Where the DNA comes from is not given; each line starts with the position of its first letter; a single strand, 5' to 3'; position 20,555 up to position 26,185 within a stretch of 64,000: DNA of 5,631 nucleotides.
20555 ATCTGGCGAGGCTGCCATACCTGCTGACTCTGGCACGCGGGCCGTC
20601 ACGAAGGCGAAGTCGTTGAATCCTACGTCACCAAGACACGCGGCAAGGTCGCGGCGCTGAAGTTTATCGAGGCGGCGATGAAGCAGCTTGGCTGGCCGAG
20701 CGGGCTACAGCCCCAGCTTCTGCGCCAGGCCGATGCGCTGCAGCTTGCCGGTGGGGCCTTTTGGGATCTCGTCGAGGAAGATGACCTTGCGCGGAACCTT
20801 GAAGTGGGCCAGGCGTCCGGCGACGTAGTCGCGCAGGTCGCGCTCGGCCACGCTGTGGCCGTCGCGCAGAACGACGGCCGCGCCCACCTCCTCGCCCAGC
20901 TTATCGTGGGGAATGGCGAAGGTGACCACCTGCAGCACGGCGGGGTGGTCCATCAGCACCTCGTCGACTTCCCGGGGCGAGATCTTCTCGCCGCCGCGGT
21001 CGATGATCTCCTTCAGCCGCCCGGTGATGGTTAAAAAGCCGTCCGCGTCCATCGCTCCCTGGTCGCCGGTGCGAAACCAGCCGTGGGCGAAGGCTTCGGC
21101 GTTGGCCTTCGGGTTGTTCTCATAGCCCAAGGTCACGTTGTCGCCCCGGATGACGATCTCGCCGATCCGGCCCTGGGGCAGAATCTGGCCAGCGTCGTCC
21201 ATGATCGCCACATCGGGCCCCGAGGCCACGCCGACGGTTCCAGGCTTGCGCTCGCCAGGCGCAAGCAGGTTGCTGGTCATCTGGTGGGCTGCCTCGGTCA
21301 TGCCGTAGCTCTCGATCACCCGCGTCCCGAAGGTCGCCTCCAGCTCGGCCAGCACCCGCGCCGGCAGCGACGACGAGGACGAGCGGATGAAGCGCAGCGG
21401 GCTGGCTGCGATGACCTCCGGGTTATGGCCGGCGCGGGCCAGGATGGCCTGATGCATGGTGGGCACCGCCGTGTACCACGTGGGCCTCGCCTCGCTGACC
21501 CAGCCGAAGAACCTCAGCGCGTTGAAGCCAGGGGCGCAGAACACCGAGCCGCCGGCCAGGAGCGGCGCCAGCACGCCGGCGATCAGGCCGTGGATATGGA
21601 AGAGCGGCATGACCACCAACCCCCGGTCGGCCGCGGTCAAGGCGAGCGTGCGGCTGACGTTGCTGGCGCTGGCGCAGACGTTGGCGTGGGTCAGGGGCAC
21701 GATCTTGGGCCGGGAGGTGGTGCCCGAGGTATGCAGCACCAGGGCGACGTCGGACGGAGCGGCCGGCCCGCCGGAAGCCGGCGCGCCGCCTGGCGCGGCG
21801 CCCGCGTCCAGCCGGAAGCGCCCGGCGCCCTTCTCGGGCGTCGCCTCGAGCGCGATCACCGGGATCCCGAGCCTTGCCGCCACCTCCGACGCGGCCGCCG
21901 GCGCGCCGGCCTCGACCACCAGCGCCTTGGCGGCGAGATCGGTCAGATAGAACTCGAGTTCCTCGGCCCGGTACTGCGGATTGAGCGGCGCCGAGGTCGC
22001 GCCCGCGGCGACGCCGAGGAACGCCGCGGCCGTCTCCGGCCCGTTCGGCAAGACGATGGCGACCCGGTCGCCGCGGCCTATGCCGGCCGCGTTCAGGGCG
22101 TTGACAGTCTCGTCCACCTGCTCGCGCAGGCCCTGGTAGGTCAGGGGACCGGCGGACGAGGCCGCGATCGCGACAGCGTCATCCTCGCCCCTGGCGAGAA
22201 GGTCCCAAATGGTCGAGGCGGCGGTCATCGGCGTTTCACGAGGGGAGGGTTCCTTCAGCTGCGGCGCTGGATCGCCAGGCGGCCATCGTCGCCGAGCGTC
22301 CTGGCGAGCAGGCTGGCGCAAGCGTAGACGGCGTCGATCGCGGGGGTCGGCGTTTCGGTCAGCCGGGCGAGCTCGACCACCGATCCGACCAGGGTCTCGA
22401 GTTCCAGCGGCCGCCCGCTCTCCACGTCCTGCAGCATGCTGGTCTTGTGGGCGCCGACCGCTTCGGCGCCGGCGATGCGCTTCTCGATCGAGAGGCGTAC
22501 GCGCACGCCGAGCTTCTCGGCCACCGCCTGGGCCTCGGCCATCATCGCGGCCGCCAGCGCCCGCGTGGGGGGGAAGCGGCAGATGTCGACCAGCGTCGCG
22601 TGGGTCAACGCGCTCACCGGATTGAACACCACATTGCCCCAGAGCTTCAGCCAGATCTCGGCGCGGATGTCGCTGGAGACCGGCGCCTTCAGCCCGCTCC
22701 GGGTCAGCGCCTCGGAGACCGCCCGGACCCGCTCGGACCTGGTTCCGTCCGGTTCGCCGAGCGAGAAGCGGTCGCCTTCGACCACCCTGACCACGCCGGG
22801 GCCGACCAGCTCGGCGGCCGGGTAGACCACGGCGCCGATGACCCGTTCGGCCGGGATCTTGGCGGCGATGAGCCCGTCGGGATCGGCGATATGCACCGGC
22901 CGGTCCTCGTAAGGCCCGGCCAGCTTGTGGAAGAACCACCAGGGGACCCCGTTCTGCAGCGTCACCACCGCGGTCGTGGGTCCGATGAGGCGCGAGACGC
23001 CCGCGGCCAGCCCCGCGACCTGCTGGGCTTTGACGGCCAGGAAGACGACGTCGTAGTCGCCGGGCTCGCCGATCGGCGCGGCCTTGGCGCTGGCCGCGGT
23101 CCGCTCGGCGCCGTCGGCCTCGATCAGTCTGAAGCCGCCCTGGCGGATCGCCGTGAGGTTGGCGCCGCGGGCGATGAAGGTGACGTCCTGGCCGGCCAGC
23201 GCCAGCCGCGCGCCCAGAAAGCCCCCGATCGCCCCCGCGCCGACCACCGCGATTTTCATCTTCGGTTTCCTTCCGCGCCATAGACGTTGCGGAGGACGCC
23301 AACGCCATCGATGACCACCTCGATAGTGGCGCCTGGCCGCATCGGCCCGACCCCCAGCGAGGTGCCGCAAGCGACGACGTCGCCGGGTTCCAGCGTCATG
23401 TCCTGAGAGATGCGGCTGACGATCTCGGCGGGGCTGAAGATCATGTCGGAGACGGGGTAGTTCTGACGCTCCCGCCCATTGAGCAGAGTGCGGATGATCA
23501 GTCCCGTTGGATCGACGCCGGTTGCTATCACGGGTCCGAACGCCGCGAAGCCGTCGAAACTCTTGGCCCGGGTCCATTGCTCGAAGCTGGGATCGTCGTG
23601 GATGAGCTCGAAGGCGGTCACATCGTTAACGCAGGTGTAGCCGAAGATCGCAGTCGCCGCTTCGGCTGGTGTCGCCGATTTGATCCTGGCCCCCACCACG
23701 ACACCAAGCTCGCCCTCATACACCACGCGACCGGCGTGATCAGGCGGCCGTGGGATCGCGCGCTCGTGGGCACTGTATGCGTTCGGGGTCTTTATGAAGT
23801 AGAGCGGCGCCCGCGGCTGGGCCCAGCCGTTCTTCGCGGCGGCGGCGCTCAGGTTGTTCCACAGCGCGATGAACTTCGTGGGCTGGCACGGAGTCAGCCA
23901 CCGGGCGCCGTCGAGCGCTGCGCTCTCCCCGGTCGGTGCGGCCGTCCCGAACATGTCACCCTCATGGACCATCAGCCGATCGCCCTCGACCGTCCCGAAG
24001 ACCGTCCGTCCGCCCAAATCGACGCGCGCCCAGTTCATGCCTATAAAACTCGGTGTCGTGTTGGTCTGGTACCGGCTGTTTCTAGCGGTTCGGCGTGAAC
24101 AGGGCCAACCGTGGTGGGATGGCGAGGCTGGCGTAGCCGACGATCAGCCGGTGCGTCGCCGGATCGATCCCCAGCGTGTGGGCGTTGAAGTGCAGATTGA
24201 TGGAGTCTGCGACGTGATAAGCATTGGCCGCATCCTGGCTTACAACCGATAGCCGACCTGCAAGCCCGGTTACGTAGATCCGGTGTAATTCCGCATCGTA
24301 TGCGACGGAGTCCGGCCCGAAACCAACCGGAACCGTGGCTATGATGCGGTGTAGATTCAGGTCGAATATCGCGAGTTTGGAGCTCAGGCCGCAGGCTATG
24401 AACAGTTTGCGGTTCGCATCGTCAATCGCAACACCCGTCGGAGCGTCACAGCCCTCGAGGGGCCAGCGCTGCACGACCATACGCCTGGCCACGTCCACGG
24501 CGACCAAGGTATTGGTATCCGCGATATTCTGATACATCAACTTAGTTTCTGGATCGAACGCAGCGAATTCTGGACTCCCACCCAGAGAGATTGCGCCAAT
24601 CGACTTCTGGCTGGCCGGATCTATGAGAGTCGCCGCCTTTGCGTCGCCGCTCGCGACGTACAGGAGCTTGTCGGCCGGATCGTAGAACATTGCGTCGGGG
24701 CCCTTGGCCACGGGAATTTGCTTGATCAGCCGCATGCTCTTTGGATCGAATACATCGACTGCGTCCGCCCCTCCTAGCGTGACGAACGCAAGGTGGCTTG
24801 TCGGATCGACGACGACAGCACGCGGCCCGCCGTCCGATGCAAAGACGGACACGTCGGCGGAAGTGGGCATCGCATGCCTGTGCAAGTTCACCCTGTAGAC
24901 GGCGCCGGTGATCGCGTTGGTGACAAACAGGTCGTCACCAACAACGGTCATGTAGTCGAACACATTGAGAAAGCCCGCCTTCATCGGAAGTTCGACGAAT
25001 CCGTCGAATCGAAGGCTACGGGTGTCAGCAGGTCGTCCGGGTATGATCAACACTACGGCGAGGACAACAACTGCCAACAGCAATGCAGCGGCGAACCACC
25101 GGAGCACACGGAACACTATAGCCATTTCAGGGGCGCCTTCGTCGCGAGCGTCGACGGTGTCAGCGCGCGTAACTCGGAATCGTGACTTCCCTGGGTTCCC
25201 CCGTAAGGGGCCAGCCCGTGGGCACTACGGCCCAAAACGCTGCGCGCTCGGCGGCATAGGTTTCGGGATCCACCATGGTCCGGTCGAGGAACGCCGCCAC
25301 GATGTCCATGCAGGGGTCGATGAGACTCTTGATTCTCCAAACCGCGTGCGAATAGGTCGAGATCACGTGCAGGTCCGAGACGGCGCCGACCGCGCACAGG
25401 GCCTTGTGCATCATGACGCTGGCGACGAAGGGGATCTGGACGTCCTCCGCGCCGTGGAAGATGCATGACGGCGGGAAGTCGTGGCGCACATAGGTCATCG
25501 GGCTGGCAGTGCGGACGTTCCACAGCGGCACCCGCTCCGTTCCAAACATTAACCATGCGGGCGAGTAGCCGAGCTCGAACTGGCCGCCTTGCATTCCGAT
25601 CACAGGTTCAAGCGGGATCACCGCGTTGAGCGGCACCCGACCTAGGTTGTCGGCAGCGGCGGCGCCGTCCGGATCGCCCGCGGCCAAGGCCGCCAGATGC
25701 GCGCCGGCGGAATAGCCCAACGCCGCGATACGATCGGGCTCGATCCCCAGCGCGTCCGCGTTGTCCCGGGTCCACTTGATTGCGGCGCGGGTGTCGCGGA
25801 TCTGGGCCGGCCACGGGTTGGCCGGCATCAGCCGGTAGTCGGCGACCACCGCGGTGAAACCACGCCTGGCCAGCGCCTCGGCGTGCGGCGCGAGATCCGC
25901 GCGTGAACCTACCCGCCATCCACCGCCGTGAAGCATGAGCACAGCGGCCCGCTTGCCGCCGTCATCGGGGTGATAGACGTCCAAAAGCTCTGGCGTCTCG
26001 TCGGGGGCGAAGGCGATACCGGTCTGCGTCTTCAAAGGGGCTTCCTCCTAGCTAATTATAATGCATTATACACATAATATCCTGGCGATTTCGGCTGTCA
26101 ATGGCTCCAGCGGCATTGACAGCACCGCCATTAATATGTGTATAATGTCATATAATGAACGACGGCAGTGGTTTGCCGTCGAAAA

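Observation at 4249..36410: One promoter/operator module reiterated in front of at least seven transcription units of the catabolic region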

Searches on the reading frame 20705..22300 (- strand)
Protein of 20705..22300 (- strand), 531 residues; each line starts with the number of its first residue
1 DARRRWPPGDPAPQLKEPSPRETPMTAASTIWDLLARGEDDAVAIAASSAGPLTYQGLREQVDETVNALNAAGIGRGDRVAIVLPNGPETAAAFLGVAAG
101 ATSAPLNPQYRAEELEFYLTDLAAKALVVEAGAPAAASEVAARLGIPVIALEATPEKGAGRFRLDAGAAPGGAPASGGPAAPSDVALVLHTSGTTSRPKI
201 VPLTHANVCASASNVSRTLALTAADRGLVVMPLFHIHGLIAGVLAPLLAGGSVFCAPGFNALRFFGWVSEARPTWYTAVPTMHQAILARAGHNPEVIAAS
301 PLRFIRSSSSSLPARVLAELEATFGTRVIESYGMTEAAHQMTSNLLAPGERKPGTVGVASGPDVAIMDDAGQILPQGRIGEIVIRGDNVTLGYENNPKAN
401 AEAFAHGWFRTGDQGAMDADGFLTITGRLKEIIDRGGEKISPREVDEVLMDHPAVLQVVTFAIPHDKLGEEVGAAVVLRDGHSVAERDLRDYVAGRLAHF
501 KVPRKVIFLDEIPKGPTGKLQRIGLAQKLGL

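Call 32: search_protein_families(library=ncbifam, proteins=[window:20705-22300:-], max_evalue=0.00001)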
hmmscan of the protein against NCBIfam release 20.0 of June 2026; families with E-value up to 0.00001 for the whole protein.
window:20705-22300:- (531 aa): 108 families (the best 25 are shown)
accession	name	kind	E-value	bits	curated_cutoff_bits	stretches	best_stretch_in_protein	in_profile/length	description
NF004511.1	PRK05852.1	equivalog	1.9e-124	416.1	650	1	36-528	9-503/505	FadD7 family fatty acid--CoA ligase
NF004837.0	PRK06187.1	subfamily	2.7e-105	352.6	476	1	35-527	17-520/531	long-chain-fatty-acid--CoA ligase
NF004114.0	PRK05605.1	equivalog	1.3e-90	304.3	766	2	180-527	218-567/575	long-chain-fatty-acid--CoA ligase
NF005702.0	PRK07514.1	subfamily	3.1e-88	296.3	558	1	39-525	16-496/506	malonyl-CoA synthase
NF009233.0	PRK12583.1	subfamily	3.4e-83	279.9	832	2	184-525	202-546/558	fatty acid CoA ligase family protein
NF004808.0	PRK06155.1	equivalog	1.2e-82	277.9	722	1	51-526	45-519/542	ATP-dependent acyl-CoA ligase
NF006182.0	PRK08316.1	subfamily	3.3e-82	276.7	663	1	30-522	12-510/523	fatty acyl-CoA synthetase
NF005801.1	PRK07656.1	equivalog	3.6e-80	270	657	1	36-521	11-495/500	FadD3 family acyl-CoA ligase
NF005714.0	PRK07529.1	subfamily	7.2e-78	262.5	632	2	176-525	211-572/640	acyl-CoA synthetase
NF006181.0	PRK08314.1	subfamily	1e-77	261.7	705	2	180-521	201-546/563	long-chain-fatty-acid--CoA ligase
NF005307.0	PRK06839.1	equivalog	2.8e-76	257.2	748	1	40-528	16-492/496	o-succinylbenzoate--CoA ligase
NF005858.0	PRK07787.1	subfamily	5.9e-76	255.8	575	1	67-526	37-469/471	acyl-CoA synthetase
NF052580.1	Str24CoAsynCasG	equivalog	1e-73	248.5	750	1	53-523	66-544/548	steroid-24-oyl-CoA synthetase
NF052269.1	Staph_lig_FadD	equivalog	8.6e-73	245.4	650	1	183-527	150-491/499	long-chain-fatty-acid--CoA ligase FadD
NF004758.0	PRK06087.1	equivalog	6.7e-71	239.3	736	2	182-529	187-535/548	medium-chain fatty-acid--CoA ligase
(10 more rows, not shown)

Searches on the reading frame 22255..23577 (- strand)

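Call 10: search_protein_families(library=pfam, proteins=[window:22255-23577:-])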
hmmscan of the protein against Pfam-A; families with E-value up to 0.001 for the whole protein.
window:22255-23577:- (440 aa): 2 families
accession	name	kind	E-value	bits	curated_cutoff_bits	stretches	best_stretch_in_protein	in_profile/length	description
PF08546.17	ApbA_C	-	3.4e-30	105.4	22.7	1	303-422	1-122/125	Ketopantoate reductase PanE/ApbA C terminal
PF02558.23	ApbA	-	9e-29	100.5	22.2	1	109-277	1-149/150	Ketopantoate reductase PanE/ApbA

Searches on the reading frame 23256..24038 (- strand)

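Call 10: search_protein_families(library=pfam, proteins=[window:23256-24038:-])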
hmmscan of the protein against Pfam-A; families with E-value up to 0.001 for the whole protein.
window:23256-24038:- (260 aa): 2 families
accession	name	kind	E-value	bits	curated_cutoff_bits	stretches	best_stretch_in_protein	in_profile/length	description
PF01557.24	FAA_hydrolase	-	2.5e-53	181.4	23.9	1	68-251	22-211/214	Fumarylacetoacetate (FAA) hydrolase C-terminal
PF10370.14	Rv2993c-like_N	-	1.1e-13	52.3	21.3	1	1-50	1-50/50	Rv2993c-like, N-terminal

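Call 32: search_protein_families(library=ncbifam, proteins=[window:23256-24038:-], max_evalue=0.00001)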
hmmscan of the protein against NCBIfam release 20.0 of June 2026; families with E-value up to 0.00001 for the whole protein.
window:23256-24038:- (260 aa): 6 families
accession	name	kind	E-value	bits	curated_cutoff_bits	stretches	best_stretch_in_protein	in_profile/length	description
TIGR02303.1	HpaG-C-term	equivalog_domain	5.2e-37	127.6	276.4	1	37-252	26-241/245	4-hydroxyphenylacetate degradation bifunctional isomerase/decarboxylase, C-terminal subunit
NF009399.0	PRK12764.1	equivalog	2.7e-35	122.3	444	1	50-246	18-212/501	fumarylacetoacetate hydrolase family protein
NF011750.0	PRK15203.1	equivalog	4.2e-30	104.9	811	1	55-252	224-421/429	4-hydroxyphenylacetate degradation bifunctional isomerase/decarboxylase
TIGR02305.1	HpaG-N-term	equivalog_domain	2.3e-24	86.1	228.65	1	73-251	28-203/205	4-hydroxyphenylacetate degradation bifunctional isomerase/decarboxylase, N-terminal subunit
NF053535.1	DhyDRhmHlse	equivalog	3.8e-24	85.5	500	1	54-232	71-249/284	2,4-didehydro-3-deoxy-L-rhamnonate hydrolase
NF007967.0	PRK10691.1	equivalog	4.2e-23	81.8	201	1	55-248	18-214/219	fumarylacetoacetate hydrolase family protein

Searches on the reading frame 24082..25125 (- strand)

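Call 10: search_protein_families(library=pfam, proteins=[window:24082-25125:-])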
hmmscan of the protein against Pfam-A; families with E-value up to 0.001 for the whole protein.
window:24082-25125:- (347 aa): 4 families
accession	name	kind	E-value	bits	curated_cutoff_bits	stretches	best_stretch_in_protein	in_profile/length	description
PF23414.1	Beta-prop_EML_2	-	1.4e-07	31.6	90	0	232-331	4-100/266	Echinoderm microtubule-associated protein second beta-propeller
PF21783.3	YNCE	-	2.2e-06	27.7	27.1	0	114-186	257-329/339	YNCE-like beta-propeller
PF22701.2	Mala_s_1-like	-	3.4e-06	27.4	27.5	0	217-267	120-168/195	Mal s 1 allergenic protein-like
PF08450.18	SGL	-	0.00087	19.4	26.3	0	189-286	140-243/246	SMP-30/Gluconolactonase/LRE-like region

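Call 32: search_protein_families(library=ncbifam, proteins=[window:24082-25125:-], max_evalue=0.00001)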
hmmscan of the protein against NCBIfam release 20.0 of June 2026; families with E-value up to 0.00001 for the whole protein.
window:24082-25125:- (347 aa): 6 families
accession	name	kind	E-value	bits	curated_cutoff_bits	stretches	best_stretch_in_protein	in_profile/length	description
TIGR03866.1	PQQ_ABC_repeats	subfamily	1.9e-21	76.5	287.3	1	94-218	36-160/310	PQQ-dependent catabolism-associated beta-propeller protein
NF052460.1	L-NosZ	equivalog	4.3e-13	48.6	700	1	59-223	94-256/480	clade III lactonase-type nitrous-oxide reductase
NF052340.1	hydrazine_beta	equivalog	1.2e-12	47.6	560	1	148-246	40-136/372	hydrazine synthase subunit beta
NF052280.1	7_blade_YncE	equivalog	4.9e-11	42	400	1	185-318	173-304/338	7-bladed beta-propeller protein YncE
TIGR02276.1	beta_rpt_yvtn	repeat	1.8e-10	40.7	27.85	0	150-191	1-42/42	beta-propeller repeat protein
NF052342.1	hydrazine_BC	exception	3.4e-06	25.5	1250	0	161-262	59-160/690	hydrazine synthase subunit beta-gamma fusion subunit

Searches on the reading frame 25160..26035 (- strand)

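Call 10: search_protein_families(library=pfam, proteins=[window:25160-26035:-])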
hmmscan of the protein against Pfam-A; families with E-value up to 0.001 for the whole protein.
window:25160-26035:- (291 aa): 5 families
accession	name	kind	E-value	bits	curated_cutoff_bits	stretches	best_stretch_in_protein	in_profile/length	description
PF20434.5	BD-FAE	-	3.5e-36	125.2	26.8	1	18-213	1-215/215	BD-FAE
PF07859.19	Abhydrolase_3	-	3.9e-19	69.7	25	1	32-146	1-110/210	alpha/beta hydrolase fold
PF00135.34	COesterase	-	2.6e-08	33.7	27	1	18-118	88-200/515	Carboxylesterase family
PF00326.27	Peptidase_S9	-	2e-07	31.2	22.6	1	84-251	50-207/213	Prolyl oligopeptidase family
PF02129.25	Peptidase_S15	-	0.00077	19.7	23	0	19-124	8-118/262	X-Pro dipeptidyl-peptidase (S15 family)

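Call 32: search_protein_families(library=ncbifam, proteins=[window:25160-26035:-], max_evalue=0.00001)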
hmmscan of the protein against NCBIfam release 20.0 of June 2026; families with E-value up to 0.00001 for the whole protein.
window:25160-26035:- (291 aa): 11 families
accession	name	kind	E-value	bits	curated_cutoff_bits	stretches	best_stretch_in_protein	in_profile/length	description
NF052354.1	EstLipQMycob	equivalog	3.4e-23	81.9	700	1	5-239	138-382/418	esterase LipQ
NF058653.1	LipP1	equivalog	5.6e-22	78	350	1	19-119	61-162/300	LipP1 family hormone-sensitive lipase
NF033149.0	CHL_hydrolase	equivalog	1.1e-16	60.7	500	1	21-119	66-166/310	chloramphenicol hydrolase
NF042968.1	AcxylEst_AxeA1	equivalog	1.9e-14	52.9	700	1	12-231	33-243/459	acetylxylan esterase AxeA1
NF058649.1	GTSAG_HSLs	subfamily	2e-14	53.7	380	1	28-116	90-172/312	GTSAG motif subfamily hormone-sensitive lipase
NF041902.1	pecacetest_PaeX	equivalog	5.1e-13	48.7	550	1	19-230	66-281/318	pectin acetylesterase PaeX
NF007547.0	PRK10162.1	equivalog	5e-12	45.4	389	1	20-116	76-172/321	acetyl esterase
NF058651.1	GESAG_HSLs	subfamily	1.4e-10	40.7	430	1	23-116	61-151/296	GESAG motif subfamily hormone-sensitive lipase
NF052620.1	AryltfaseLP1002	equivalog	2.6e-09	36.8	300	1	28-231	31-232/265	lp_1002 family arylesterase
NF058665.1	HaHSL_fam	equivalog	2e-08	34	320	1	4-145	38-168/260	hormone-sensitive lipase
NF058650.1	GCSAG_HSLs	subfamily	4.3e-08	33.1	410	0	31-118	86-170/314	GCSAG motif subfamily hormone-sensitive lipase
